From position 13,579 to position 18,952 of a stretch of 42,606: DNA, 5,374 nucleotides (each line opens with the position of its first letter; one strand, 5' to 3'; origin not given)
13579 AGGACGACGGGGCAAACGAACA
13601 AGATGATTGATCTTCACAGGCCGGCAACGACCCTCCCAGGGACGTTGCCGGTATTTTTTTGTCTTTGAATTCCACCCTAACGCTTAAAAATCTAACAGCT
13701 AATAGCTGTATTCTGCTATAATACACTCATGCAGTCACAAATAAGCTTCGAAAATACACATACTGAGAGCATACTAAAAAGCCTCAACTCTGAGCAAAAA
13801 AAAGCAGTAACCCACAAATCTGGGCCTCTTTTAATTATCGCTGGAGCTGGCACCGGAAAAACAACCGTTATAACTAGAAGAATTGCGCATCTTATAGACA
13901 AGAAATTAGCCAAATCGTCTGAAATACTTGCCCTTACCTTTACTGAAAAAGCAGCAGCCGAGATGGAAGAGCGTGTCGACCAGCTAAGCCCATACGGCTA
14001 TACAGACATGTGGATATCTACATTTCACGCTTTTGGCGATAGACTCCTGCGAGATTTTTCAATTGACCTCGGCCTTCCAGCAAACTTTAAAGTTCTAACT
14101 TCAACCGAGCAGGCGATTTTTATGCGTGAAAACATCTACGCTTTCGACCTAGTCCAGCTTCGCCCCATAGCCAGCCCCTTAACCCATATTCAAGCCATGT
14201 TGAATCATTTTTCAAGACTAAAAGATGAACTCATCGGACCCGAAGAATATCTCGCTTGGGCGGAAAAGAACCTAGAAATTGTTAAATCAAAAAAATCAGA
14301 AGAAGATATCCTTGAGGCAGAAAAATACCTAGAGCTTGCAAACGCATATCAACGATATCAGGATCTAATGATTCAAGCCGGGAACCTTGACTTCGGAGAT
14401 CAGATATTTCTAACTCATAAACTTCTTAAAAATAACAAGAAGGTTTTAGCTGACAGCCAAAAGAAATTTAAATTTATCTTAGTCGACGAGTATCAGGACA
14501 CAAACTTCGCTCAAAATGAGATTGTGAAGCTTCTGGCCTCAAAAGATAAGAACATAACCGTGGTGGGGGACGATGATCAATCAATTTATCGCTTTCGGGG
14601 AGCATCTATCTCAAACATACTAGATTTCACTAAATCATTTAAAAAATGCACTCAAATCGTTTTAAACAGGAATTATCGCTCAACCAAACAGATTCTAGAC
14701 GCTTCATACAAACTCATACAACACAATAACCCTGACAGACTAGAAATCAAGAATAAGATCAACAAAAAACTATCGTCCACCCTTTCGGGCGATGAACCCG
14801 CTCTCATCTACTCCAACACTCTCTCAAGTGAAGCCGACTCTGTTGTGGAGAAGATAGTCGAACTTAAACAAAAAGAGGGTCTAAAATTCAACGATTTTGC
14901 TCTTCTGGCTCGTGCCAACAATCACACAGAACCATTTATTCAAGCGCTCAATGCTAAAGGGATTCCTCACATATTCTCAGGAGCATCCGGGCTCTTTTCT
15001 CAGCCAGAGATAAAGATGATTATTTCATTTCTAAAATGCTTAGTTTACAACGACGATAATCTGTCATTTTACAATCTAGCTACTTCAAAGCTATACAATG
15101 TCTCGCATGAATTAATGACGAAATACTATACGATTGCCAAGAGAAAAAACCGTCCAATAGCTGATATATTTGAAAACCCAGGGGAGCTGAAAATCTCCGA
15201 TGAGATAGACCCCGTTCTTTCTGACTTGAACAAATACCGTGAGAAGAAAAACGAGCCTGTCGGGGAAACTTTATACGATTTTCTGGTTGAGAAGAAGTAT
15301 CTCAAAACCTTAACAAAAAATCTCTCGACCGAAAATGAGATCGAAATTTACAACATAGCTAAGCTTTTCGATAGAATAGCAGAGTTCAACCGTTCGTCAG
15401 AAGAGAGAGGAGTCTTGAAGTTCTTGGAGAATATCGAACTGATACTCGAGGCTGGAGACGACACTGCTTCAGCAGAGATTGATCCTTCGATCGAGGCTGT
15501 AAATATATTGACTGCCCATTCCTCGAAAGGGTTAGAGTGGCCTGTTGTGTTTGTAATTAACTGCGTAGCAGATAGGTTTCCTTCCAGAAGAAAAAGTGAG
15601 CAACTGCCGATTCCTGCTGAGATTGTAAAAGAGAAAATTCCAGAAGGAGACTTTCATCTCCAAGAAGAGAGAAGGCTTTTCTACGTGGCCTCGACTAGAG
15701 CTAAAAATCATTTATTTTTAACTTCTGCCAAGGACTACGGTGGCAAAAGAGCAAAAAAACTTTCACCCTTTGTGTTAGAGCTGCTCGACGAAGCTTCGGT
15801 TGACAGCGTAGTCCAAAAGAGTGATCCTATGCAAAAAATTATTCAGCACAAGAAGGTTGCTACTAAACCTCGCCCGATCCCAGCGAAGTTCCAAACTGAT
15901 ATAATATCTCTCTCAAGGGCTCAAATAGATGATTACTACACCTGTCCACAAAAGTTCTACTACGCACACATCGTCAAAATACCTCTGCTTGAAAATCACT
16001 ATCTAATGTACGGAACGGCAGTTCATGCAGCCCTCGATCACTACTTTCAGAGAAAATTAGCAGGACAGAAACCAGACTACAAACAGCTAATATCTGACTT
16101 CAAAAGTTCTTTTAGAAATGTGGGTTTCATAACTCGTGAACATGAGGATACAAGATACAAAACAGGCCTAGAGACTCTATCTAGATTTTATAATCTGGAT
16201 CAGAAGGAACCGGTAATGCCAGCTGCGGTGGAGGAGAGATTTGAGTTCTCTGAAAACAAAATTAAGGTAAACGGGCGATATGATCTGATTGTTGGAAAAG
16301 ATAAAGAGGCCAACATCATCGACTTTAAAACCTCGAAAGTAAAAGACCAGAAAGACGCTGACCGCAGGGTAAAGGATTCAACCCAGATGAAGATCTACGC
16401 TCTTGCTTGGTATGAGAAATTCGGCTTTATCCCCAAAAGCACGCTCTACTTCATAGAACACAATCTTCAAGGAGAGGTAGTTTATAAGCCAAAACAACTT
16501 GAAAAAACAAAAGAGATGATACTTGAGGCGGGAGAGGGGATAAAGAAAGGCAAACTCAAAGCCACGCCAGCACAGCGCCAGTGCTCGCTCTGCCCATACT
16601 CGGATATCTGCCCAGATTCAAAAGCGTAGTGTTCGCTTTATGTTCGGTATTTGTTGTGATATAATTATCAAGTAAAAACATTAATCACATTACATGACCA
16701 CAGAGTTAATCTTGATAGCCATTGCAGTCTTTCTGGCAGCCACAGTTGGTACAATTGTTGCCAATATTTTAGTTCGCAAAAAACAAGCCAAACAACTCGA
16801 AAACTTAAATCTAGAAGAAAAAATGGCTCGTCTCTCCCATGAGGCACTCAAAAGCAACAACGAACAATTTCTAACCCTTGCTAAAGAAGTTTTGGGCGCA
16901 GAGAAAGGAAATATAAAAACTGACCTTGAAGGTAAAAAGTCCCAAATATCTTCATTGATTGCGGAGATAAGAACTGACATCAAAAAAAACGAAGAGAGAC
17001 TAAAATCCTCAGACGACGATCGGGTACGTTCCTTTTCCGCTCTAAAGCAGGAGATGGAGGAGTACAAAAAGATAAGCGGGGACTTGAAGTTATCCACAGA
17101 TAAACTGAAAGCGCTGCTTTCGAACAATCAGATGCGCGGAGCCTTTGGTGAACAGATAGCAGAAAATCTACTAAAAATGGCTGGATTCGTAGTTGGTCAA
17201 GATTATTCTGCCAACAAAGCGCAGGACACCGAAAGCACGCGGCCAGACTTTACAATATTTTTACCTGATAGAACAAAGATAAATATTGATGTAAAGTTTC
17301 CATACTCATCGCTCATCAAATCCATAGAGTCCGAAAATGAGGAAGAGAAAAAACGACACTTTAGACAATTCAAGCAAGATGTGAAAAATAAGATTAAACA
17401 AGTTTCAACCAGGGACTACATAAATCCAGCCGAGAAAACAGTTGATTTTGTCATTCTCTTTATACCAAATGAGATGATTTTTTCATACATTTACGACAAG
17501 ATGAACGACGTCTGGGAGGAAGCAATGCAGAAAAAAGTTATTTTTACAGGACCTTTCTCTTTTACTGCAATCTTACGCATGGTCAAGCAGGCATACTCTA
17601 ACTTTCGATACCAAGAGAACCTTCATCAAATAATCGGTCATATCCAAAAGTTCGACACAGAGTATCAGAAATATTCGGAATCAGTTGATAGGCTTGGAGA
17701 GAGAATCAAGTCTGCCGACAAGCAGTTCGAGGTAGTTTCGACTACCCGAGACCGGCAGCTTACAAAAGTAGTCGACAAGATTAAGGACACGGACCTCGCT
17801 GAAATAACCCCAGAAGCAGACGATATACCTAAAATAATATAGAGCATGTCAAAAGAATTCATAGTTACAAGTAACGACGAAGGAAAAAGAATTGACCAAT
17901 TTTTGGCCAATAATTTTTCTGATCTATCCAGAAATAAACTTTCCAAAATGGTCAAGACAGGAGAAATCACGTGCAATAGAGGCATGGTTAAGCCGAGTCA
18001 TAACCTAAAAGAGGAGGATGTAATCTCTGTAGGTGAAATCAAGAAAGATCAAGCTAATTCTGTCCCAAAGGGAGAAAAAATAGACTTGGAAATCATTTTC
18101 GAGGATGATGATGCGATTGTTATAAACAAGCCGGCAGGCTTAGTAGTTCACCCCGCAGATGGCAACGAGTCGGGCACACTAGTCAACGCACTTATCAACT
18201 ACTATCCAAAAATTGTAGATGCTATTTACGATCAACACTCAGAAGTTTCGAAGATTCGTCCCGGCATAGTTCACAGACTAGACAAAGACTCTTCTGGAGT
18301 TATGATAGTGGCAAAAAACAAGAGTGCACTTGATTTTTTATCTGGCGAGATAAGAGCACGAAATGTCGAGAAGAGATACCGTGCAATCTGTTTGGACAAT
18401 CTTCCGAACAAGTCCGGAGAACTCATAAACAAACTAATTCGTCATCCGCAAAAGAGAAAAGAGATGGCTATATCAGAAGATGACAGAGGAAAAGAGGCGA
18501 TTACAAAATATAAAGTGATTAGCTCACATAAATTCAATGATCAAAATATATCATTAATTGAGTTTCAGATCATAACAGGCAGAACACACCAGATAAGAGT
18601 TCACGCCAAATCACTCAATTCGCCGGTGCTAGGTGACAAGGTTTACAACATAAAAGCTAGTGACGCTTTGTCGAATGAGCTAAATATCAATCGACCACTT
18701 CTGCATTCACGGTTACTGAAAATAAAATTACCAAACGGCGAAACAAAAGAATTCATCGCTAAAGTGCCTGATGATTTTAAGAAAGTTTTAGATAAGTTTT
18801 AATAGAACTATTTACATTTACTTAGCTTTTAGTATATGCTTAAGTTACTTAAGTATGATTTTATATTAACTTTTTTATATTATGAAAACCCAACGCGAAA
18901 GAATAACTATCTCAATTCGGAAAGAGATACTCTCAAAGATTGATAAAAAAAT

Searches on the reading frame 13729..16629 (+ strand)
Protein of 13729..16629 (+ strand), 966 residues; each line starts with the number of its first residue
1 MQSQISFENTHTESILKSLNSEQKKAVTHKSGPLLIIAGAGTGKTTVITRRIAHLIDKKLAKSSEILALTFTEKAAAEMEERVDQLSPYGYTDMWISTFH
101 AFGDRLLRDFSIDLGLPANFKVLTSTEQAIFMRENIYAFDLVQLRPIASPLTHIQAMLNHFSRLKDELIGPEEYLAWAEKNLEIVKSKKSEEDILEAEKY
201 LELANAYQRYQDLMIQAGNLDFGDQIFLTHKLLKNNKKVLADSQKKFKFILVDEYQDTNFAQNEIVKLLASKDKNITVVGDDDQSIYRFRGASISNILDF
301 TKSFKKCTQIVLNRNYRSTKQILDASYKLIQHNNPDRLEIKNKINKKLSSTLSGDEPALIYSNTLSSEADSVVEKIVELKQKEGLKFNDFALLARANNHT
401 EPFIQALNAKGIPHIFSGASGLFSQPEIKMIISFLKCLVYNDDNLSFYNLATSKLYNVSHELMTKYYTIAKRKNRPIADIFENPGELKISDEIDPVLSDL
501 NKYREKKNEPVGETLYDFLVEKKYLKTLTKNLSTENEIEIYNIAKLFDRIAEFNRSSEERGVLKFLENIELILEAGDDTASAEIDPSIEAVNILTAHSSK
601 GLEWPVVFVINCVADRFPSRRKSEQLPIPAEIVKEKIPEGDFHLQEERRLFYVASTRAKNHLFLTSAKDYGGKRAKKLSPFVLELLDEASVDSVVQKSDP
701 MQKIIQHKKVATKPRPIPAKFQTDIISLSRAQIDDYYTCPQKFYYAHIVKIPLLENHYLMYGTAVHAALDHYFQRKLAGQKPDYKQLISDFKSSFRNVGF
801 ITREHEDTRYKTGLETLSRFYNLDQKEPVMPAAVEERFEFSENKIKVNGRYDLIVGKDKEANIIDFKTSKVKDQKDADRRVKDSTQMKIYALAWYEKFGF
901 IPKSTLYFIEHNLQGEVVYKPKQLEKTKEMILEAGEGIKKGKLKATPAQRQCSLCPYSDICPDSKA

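Call 7: search_protein_families(library=pfam, proteins=[window:13729-16629:+], max_evalue=0.01)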
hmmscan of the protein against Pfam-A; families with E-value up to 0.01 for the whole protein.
window:13729-16629:+ (966 aa): 12 families
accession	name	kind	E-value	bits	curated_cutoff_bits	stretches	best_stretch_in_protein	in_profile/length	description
PF00580.27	UvrD-helicase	-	2.2e-78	264.1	23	1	19-305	1-271/271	UvrD/REP helicase N-terminal domain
PF13361.12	UvrD_C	-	2.4e-50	172.4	25.6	1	310-668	1-349/350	UvrD-like helicase C-terminal domain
PF12705.13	PDDEXK_1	-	9.3e-31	108.1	22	1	728-962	2-247/247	PD-(D/E)XK nuclease superfamily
PF13245.12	AAA_19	-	1.1e-26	94.1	25.1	1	23-290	1-134/134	AAA domain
PF13538.12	UvrD_C_2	-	1.4e-10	41.3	27.4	2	593-616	4-27/52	UvrD-like helicase C-terminal domain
PF13604.12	AAA_30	-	1e-08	35.6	27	1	19-84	2-67/191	AAA domain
PF01443.25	Viral_helicase1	-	7.3e-08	32.9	21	1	243-398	57-201/228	Viral superfamily 1 RNA helicase core domain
PF10926.14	DUF2800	-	5.5e-07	29.5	21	1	757-901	31-167/368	Protein of unknown function (DUF2800)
PF01930.23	Cas_Cas4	-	1.8e-06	28.6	22.7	1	844-961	48-158/160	Domain of unknown function DUF83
PF13087.12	AAA_12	-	8.8e-05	22.6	27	1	521-665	73-191/195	AAA domain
PF13086.12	AAA_11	-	0.005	17.1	27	0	19-85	2-74/257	AAA domain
PF08696.17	Dna2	-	0.005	17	22.4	0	729-778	57-106/204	DNA replication factor Dna2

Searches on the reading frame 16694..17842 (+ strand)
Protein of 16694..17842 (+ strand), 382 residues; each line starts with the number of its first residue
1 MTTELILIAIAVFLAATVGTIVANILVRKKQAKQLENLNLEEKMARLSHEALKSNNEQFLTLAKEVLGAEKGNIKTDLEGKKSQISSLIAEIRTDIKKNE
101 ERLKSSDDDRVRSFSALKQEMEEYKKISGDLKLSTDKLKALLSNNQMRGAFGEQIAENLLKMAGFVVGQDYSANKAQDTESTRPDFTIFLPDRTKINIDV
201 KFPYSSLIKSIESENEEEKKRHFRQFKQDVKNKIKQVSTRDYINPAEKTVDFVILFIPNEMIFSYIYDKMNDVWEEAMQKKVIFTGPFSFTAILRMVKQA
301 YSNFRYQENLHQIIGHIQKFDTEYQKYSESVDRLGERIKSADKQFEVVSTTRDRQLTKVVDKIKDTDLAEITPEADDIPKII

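Call 7: search_protein_families(library=pfam, proteins=[window:16694-17842:+], max_evalue=0.01)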
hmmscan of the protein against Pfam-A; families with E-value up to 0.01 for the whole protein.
window:16694-17842:+ (382 aa): 1 family
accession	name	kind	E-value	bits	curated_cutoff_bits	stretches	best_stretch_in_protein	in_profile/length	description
PF02646.22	RmuC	-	5.6e-62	209.9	26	1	84-368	2-286/291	RmuC family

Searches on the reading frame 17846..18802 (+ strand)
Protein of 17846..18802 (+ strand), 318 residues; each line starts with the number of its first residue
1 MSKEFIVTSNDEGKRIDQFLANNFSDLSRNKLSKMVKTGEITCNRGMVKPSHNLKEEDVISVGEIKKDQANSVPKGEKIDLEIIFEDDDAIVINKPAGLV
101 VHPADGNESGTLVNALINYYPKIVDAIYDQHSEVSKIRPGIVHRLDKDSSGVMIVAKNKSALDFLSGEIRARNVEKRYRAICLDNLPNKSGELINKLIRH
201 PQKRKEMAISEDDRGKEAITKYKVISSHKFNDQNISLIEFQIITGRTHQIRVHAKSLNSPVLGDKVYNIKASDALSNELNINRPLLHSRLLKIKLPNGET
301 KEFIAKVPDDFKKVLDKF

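Call 7: search_protein_families(library=pfam, proteins=[window:17846-18802:+], max_evalue=0.01)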
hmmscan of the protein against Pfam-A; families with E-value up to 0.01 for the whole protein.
window:17846-18802:+ (318 aa): 2 families
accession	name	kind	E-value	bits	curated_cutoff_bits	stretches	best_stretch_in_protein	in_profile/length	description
PF00849.27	PseudoU_synth_2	-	3.4e-33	115.5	26.8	1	90-255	2-151/152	RNA pseudouridylate synthase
PF01479.30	S4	-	1.1e-05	25.4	22.8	1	15-60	2-48/48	S4 domain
